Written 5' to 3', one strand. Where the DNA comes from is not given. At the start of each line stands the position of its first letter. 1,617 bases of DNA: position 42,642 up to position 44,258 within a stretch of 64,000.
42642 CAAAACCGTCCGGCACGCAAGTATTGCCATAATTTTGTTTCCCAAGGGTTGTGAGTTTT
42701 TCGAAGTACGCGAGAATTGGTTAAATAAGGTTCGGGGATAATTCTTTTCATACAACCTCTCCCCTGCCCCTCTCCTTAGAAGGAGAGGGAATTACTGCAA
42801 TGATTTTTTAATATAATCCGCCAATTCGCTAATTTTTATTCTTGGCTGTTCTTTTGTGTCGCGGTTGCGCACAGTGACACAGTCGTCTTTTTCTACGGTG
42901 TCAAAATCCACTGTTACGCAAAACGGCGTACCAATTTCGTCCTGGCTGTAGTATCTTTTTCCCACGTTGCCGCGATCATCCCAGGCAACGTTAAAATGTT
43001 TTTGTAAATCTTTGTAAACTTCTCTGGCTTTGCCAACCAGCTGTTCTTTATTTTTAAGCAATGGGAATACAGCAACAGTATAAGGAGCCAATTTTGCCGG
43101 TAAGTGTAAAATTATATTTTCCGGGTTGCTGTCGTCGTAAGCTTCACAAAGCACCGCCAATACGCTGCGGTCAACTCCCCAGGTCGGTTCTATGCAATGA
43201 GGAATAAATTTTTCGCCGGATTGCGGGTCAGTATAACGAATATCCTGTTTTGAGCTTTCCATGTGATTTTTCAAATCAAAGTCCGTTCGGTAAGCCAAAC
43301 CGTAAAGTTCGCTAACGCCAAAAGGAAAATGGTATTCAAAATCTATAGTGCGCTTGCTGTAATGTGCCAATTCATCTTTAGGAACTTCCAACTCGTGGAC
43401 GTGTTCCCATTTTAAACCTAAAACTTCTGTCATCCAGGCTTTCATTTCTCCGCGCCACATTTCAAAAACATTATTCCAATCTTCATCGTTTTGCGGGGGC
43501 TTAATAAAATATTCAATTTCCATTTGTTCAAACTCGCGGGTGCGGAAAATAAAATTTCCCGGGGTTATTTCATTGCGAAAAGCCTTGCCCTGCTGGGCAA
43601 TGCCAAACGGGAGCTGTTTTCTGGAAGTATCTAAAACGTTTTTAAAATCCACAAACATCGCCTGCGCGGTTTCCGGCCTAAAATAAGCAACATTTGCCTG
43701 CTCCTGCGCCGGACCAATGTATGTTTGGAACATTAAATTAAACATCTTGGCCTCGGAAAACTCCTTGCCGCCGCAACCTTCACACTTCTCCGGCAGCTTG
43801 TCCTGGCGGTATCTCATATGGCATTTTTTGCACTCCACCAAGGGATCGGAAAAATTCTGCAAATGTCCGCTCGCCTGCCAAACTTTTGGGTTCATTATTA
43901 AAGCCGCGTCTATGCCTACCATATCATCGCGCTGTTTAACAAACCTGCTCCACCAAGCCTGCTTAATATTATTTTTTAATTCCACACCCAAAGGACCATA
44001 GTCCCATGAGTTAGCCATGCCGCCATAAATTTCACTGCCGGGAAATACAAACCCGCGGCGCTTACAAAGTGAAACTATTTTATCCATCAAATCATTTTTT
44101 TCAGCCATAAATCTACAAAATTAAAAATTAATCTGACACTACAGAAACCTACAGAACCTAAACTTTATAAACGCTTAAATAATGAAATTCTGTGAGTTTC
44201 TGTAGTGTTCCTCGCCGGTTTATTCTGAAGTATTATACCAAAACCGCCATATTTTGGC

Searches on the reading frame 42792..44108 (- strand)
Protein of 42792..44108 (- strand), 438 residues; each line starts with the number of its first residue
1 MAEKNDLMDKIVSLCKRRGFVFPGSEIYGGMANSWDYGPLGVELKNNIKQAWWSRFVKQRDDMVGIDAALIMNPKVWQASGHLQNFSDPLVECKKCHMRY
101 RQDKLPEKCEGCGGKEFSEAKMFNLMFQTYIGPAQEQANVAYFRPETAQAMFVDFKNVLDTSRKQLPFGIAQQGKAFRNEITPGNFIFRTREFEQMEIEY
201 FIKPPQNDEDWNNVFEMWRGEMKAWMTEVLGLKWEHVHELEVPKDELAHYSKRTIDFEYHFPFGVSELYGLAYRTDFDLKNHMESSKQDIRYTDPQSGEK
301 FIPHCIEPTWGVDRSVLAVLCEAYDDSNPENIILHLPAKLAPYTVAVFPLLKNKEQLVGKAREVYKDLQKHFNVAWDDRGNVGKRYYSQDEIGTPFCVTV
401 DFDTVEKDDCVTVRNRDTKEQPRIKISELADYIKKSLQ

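Call 96: search_protein_families(library=pfam, proteins=[window:42792-44108:-], max_evalue=0.001)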
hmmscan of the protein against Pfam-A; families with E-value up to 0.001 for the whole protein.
window:42792-44108:- (438 aa): 2 families
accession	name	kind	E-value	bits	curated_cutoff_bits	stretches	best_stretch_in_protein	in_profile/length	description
PF03129.25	HGTP_anticodon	-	4.1e-21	75.4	21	1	345-435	2-93/94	Anticodon binding domain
PF00587.30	tRNA-synt_2b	-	3.2e-10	40.8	29.3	1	139-320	9-176/179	tRNA synthetase class II core domain (G, H, P, S and T)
